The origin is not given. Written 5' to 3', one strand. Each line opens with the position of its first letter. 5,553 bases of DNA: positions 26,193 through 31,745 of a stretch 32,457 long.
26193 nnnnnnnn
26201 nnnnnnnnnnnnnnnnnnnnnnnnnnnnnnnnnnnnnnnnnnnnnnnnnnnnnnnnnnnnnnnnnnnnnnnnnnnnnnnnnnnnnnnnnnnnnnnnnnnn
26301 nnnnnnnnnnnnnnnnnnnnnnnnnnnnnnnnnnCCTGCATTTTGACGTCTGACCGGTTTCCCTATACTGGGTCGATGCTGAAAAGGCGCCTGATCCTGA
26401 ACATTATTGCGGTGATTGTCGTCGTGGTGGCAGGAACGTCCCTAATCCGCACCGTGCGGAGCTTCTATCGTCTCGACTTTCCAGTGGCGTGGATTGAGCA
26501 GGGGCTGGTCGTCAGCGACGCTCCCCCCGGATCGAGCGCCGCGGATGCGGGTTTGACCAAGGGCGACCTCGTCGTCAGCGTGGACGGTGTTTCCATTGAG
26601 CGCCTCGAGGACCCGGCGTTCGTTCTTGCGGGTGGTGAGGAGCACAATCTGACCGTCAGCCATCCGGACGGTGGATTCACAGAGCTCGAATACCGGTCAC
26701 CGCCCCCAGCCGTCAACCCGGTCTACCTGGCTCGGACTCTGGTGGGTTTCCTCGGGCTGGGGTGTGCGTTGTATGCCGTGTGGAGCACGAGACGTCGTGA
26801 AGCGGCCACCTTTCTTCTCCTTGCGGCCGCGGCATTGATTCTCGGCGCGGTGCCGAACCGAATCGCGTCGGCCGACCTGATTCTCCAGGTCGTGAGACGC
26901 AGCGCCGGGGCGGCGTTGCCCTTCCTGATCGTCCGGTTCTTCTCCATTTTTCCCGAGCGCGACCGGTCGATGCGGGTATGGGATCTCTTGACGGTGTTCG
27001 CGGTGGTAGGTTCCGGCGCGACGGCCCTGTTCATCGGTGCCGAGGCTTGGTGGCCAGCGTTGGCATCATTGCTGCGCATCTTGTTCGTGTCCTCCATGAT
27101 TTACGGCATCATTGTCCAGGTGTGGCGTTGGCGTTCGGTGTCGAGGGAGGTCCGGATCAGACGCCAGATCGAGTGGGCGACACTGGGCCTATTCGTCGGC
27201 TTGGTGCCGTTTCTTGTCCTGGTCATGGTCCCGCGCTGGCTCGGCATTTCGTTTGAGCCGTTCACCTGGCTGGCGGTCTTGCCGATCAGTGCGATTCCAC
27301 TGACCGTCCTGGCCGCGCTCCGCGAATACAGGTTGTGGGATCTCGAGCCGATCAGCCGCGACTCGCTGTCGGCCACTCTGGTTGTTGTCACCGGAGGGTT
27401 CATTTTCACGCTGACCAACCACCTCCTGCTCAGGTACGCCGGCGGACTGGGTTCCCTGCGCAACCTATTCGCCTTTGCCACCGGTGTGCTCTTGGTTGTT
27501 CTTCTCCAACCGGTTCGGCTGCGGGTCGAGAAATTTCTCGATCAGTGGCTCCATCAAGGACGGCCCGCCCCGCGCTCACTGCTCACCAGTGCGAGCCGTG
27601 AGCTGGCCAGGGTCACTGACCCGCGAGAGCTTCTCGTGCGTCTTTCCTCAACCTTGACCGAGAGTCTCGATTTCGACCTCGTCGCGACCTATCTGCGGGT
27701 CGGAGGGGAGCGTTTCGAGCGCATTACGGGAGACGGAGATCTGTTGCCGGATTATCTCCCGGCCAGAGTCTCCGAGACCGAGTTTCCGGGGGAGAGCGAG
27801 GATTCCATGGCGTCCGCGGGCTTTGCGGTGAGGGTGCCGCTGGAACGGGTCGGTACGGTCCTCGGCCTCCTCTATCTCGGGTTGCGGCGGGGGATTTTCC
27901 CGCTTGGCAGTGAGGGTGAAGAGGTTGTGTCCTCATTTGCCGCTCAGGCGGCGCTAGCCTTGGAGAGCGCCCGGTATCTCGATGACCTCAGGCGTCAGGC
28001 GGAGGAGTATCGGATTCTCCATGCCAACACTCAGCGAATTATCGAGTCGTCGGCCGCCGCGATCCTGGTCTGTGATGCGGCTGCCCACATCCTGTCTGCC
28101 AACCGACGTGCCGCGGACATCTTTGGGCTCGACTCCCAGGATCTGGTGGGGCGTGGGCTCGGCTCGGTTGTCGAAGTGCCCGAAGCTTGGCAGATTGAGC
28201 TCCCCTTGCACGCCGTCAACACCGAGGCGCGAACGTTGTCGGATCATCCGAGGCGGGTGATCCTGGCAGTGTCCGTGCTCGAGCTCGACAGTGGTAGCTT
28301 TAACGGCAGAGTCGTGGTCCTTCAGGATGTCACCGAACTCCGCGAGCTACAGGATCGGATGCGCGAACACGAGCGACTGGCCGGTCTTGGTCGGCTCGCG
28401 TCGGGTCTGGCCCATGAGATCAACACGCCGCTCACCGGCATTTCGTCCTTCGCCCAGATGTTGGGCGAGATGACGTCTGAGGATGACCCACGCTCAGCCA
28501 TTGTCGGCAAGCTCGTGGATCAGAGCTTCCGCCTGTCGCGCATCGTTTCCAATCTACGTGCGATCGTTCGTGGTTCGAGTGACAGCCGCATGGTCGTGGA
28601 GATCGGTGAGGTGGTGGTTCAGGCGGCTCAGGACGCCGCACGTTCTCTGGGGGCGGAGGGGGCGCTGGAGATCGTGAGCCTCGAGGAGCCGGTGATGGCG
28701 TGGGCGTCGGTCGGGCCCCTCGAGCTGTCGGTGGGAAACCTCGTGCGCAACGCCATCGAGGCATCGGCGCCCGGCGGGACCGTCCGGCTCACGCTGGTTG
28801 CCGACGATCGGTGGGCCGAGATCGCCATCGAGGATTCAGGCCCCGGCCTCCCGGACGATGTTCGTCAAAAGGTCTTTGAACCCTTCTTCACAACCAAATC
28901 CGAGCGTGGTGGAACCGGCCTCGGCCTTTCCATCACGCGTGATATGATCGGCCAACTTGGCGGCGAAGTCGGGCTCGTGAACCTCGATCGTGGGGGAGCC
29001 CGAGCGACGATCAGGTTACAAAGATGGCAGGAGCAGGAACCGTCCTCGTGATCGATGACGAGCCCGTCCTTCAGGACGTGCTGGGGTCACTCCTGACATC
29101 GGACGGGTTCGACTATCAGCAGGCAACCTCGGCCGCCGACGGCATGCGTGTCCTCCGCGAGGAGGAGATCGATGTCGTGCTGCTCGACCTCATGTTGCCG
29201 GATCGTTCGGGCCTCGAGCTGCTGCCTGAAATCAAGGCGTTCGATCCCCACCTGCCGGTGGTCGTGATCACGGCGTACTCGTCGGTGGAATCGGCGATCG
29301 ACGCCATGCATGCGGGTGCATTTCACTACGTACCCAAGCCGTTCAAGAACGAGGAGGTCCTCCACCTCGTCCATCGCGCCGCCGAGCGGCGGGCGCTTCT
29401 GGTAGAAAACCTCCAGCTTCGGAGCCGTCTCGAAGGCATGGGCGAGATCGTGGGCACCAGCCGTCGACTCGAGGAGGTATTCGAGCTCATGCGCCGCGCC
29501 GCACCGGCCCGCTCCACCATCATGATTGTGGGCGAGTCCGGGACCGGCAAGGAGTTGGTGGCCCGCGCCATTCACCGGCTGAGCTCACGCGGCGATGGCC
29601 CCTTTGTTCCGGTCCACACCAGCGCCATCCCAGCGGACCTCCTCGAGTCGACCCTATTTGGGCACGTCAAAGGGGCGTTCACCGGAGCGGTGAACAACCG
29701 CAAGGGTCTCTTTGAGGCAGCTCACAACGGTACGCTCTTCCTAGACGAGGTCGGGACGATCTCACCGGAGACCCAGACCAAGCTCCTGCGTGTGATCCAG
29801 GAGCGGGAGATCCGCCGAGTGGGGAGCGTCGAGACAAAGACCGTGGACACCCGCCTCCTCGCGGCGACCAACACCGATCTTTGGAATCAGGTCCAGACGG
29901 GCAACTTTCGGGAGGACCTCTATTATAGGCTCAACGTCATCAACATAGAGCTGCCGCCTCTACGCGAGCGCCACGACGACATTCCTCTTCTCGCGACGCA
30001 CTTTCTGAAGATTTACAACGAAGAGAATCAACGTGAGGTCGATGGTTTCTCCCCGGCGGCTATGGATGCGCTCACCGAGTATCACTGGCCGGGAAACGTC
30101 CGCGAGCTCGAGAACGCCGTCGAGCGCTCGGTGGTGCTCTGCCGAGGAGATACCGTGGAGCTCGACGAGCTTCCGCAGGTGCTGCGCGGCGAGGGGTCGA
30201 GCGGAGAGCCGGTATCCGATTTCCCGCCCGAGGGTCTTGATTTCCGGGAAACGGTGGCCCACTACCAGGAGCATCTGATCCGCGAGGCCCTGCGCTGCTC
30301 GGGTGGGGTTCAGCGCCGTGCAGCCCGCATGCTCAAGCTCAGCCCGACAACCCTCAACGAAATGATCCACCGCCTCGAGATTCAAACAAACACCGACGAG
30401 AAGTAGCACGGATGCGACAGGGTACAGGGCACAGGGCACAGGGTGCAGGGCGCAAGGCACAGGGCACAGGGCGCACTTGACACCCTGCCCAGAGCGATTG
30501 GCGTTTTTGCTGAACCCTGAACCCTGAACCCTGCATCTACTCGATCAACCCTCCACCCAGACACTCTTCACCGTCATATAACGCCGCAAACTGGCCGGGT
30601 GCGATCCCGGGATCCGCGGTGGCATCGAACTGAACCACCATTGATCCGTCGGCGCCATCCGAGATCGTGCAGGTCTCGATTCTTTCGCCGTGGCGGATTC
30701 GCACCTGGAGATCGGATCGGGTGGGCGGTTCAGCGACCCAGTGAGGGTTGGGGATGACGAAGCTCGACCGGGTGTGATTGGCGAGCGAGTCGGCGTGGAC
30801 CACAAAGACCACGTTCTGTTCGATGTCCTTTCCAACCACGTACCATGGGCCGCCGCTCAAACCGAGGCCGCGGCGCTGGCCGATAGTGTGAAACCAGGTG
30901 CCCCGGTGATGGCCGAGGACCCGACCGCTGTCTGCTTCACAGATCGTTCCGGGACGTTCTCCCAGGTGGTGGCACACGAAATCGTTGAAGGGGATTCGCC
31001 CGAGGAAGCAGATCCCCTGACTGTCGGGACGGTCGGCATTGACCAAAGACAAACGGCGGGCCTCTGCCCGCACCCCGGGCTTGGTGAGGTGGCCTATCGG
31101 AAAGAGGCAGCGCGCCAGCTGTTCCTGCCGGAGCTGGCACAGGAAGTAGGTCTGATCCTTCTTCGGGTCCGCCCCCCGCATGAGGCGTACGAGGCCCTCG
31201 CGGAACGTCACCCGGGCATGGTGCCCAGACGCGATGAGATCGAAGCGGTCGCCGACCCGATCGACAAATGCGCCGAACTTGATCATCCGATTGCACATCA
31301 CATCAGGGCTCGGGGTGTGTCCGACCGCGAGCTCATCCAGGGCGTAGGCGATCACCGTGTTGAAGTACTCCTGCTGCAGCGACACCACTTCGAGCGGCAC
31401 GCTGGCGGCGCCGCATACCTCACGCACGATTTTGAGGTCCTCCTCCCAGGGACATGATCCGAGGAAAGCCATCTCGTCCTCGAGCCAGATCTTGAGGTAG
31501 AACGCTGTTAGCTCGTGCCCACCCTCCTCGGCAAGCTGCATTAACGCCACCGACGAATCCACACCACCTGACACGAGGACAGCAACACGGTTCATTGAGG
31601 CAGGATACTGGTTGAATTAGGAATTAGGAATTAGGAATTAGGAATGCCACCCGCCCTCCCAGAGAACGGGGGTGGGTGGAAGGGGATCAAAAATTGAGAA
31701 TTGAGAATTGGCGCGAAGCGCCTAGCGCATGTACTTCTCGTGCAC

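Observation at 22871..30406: Candidate undescribed second-messenger signalling island: cyclase-like giant protein / cNMP-binding-DUF4388 protein / PDZ-sensor kinase / sigma54 activator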

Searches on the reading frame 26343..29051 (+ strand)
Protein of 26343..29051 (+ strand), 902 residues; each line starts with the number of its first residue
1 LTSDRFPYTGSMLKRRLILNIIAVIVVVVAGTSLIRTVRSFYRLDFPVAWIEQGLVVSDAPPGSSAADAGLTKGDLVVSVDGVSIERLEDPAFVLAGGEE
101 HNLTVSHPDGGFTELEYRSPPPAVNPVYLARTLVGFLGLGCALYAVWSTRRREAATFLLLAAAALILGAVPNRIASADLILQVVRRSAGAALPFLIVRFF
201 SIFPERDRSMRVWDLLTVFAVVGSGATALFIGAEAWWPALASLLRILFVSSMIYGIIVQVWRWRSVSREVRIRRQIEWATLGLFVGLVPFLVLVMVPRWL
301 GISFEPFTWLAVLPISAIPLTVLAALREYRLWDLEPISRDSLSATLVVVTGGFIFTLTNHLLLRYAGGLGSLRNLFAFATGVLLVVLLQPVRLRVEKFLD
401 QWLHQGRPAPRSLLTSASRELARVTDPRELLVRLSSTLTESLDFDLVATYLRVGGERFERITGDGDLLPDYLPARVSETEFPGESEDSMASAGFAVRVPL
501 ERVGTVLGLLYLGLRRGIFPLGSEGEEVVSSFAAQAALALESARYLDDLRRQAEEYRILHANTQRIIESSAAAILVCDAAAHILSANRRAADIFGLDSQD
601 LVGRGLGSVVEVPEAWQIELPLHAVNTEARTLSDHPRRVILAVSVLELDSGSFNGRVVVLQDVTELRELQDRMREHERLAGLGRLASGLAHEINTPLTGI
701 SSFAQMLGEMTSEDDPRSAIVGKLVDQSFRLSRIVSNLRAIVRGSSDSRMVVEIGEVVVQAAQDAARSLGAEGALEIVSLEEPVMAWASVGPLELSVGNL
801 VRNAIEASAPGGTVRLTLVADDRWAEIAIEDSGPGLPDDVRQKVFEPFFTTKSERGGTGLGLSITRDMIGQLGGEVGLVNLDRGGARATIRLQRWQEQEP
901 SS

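Call 3: search_protein_families(library=pfam, proteins=[window:26343-29051:+], max_evalue=0.01)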
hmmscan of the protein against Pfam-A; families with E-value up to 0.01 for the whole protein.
window:26343-29051:+ (902 aa): 11 families
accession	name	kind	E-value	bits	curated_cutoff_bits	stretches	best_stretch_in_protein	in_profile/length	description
PF02518.31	HATPase_c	-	2.3e-21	76.8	26.4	1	793-893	6-108/111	Histidine kinase-, DNA gyrase B-, and HSP90-like ATPase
PF00512.31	HisKA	-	2e-11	44.2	26.9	1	683-743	3-62/66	His Kinase A (phospho-acceptor) domain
PF17820.7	PDZ_6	-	2.3e-09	37.3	27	1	56-104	1-51/54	PDZ domain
PF08448.16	PAS_4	-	2.9e-07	31.1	23.1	1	568-668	2-110/110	PAS fold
PF13188.13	PAS_8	-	4.8e-07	29.9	21.8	1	564-611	4-48/65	PAS domain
PF00989.32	PAS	-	2.6e-06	27.8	22.6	1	563-610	3-50/113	PAS fold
PF00595.29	PDZ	-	2.6e-05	25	23.2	1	52-89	24-61/81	PDZ domain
PF13426.13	PAS_9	-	2.9e-05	24.7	27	1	573-665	3-103/103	PAS domain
PF13581.12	HATPase_c_2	-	6.8e-05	23.3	27.4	1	790-866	29-106/127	Histidine kinase-like ATPase domain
PF13180.12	PDZ_2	-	0.0018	19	27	1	52-96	11-55/80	PDZ domain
PF14501.12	HATPase_c_5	-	0.0036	17.6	22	1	796-877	9-87/102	GHKL domain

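Call 6: search_protein_families(library=ncbifam, proteins=[window:26343-29051:+], max_evalue=1)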
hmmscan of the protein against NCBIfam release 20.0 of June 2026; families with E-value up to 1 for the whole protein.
window:26343-29051:+ (902 aa): 90 families (the best 25 are shown)
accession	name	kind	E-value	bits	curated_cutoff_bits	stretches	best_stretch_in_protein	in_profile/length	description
NF008468.0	PRK11360.1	equivalog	6e-54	183.4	646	1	560-898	267-612/616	two-component system sensor histidine kinase AtoS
NF046044.1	PnpS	equivalog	1.1e-33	116.9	400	1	541-886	35-383/390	two-component system histidine kinase PnpS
TIGR02966.1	phoR_proteo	equivalog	9.2e-33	113.6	334.2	1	562-875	7-316/333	phosphate regulon sensor histidine kinase PhoR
NF007688.0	PRK10364.1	equivalog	9.9e-33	113.6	479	1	667-893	225-450/460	two-component system sensor histidine kinase ZraS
NF010411.0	PRK13837.1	equivalog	3.3e-31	108.1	647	1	643-892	411-673/828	two-component system VirA-like sensor kinase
NF052574.1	HisKinEspCMyxo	equivalog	1.7e-28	99.3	1200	1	552-882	279-625/785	serine histidine kinase EspC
NF033092.0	HK_WalK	equivalog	3.6e-28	98.5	725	1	566-891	263-591/594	cell wall metabolism sensor histidine kinase WalK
NF008312.0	PRK11100.1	equivalog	5.6e-28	98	356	1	665-894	238-474/477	two-component system sensor histidine kinase CreC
NF041777.1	sens_FixL_Rhizob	equivalog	2.4e-25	89.2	850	1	663-888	243-475/485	sensor protein FixL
NF046026.1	HisKinCckACaul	equivalog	2.4e-25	88.8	1000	1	654-897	274-535/678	cell cycle histidine kinase CckA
NF047497.1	HK_LIC_12097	equivalog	8.7e-25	87.2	500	1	657-879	125-352/367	LIC_12097 family sensor histidine kinase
NF046020.1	HisKinCckABruc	equivalog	1.1e-24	86.4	1000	1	555-878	340-691/868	cell cycle histidine kinase CckA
NF052573.1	HisKinEspAMyxo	equivalog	2.1e-24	85.6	1400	1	564-879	257-596/755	serine histidine kinase EspA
NF053867.1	SprKinKinDBac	equivalog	2.3e-24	85.7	775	1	673-892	277-495/500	sporulation kinase KinD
NF047466.1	hybrid_RR_LvrB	exception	1.3e-23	83.8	500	1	665-877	135-359/377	hybrid histidine kinase/response regulator LvrB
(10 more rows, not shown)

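Call 36: search_protein_families(library=padloc, proteins=[window:26343-29051:+], max_evalue=0.01)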
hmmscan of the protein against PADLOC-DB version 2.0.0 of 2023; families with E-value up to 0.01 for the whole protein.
window:26343-29051:+ (902 aa): 0 families

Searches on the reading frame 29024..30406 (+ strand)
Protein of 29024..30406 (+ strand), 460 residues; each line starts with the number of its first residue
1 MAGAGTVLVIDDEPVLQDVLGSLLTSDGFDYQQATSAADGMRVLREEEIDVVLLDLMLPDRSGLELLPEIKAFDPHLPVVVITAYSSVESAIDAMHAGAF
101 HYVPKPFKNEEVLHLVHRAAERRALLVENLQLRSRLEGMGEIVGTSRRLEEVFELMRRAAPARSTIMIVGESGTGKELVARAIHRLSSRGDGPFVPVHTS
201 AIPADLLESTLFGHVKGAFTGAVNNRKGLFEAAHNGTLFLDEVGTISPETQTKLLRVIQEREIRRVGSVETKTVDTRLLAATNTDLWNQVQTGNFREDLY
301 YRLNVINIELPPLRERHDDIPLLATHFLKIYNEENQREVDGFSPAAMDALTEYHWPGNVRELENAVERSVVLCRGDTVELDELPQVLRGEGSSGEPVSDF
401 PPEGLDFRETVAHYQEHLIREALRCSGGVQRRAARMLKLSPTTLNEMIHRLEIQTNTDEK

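Call 3: search_protein_families(library=pfam, proteins=[window:29024-30406:+], max_evalue=0.01)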
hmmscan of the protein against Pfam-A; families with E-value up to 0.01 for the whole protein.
window:29024-30406:+ (460 aa): 11 families
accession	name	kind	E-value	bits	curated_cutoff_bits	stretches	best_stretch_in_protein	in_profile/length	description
PF00158.32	Sigma54_activat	-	2.9e-67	226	20.2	1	142-309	1-168/168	Sigma-54 interaction domain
PF25601.1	AAA_lid_14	-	4.7e-30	103.7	27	1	314-394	1-81/87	AAA+ ATPase lid domain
PF00072.30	Response_reg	-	9.2e-29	100.3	30.2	1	7-116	1-110/111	Response regulator receiver domain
PF14532.12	Sigma54_activ_2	-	1.3e-19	71.3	25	1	143-313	1-138/138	Sigma-54 interaction domain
PF07728.20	AAA_5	-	1.2e-09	38.7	22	1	166-284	2-123/139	AAA domain (dynein-related subfamily)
PF01078.27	Mg_chelatase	-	6.5e-06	26.1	20.3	1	221-283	93-157/207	Magnesium chelatase, subunit ChlI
PF02954.25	HTH_8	-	9.1e-06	25.7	22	1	417-444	8-35/42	Bacterial regulatory protein, Fis family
PF13191.12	AAA_16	-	0.00059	20.8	32.6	1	143-258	3-120/167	AAA ATPase domain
PF07724.20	AAA_2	-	0.00067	20.2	27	1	164-285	4-126/166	AAA domain (Cdc48 subfamily)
PF00004.35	AAA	-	0.00094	20.1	21.2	1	166-284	1-110/131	ATPase family associated with various cellular activities (AAA)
PF20030.5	bpMoxR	-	0.0044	16.5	27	0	150-283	18-145/205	MoxR domain in the MoxR-vWA-beta-propeller ternary systems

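Call 6: search_protein_families(library=ncbifam, proteins=[window:29024-30406:+], max_evalue=1)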
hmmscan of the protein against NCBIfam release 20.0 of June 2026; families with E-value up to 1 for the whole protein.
window:29024-30406:+ (460 aa): 127 families (the best 25 are shown)
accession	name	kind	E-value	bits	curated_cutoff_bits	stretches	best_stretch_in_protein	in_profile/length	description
NF008469.0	PRK11361.1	equivalog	1.2e-132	442.9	714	1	1-444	1-447/461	acetoacetate metabolism transcriptional regulator AtoC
TIGR01818.1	ntrC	equivalog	1.6e-126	422.8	558.6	1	7-394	1-389/463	nitrogen regulation protein NR(I)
NF007689.0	PRK10365.1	equivalog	7.1e-116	387.6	760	1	7-445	8-436/441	sigma-54-dependent response regulator transcription factor ZraR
TIGR02915.1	PEP_resp_reg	equivalog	8.6e-112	374.2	502.6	1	7-453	1-444/445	PEP-CTERM-box response regulator transcription factor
TIGR01817.1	nifA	equivalog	2.5e-110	369.8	528.85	2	133-381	189-436/534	nif-specific transcriptional activator NifA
NF041946.1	LuxO_transreg_Vib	equivalog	2.3e-108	363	800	1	21-389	13-382/463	quorum-sensing sigma-54 dependent transcriptional regulator LuxO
NF041552.1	TF_PrdR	equivalog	8.1e-107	357.9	795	1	124-447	252-572/577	sigma-54 dependent transcriptional regulator PrdR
NF051870.1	NAssimRespRegNtrX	equivalog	6.5e-106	354.9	600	1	6-435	3-434/452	nitrogen assimilation response regulator NtrX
NF008176.1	PRK10923.1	equivalog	3.4e-104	349.1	620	1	5-401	4-398/469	nitrogen regulation protein NR(I)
NF011695.0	PRK15115.1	equivalog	3.6e-104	349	763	1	6-456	8-441/445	two-component system response regulator GlrR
NF038308.1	RNA_repair_RtcR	equivalog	2.6e-96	323.6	650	1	75-445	110-505/530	RNA repair transcriptional activator RtcR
NF003451.0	PRK05022.1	equivalog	7.5e-95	318.6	476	1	132-454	182-511/512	nitric oxide reductase transcriptional regulator NorR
NF050807.1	TransRegFlbDCaul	equivalog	5.3e-91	305.7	750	1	28-447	24-434/454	sigma-54-dependent transcriptional regulator FlbD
NF049963.1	RespRegFlgRCampy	domain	4e-85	286.3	750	1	24-450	21-426/429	fla regulon two-component system response regulator FlgR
TIGR02974.1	phageshock_pspF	equivalog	4.1e-85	286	443.55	2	142-382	1-242/336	phage shock protein operon transcriptional activator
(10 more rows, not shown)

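Call 36: search_protein_families(library=padloc, proteins=[window:29024-30406:+], max_evalue=0.01)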
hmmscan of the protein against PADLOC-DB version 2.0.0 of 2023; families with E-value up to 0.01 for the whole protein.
window:29024-30406:+ (460 aa): 5 families
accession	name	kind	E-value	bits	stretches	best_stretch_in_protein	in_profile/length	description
PDLC01995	RtcR_PspF2--CARF_AAA_HTH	-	1.4e-112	375.3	1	123-453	150-480/481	-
PDLC01993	RtcR--CARF_AAA_HTH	-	1.7e-52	176.5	1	156-381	197-430/523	-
PDLC01994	RtcR_PspF1--CARF_AAA_HTH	-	2.2e-51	173.4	1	145-449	163-466/468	-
PDLC00405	SduA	-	2.7e-08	31.7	1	5-120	7-129/323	DUF4263 domain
PDLC04725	PDC-M60B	-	5.6e-05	21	0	6-59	5-60/158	-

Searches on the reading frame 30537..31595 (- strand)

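Call 3: search_protein_families(library=pfam, proteins=[window:30537-31595:-], max_evalue=0.01)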
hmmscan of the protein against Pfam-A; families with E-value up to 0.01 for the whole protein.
window:30537-31595:- (352 aa): 4 families
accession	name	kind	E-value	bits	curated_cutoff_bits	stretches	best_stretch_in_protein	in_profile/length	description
PF03054.22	tRNA_Me_trans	-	1.2e-64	218.2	20.6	1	3-199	2-201/202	tRNA methyl transferase HUP domain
PF20259.3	tRNA_Me_trans_M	-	6.5e-25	86.9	27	1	204-266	1-65/66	tRNA methyl transferase PRC-barrel domain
PF20258.4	tRNA_Me_trans_C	-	1.1e-17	64.5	20.6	1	278-351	3-77/77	Aminomethyltransferase beta-barrel domain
PF00733.27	Asn_synthase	-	0.0013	18.9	21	1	3-105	19-114/354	Asparagine synthase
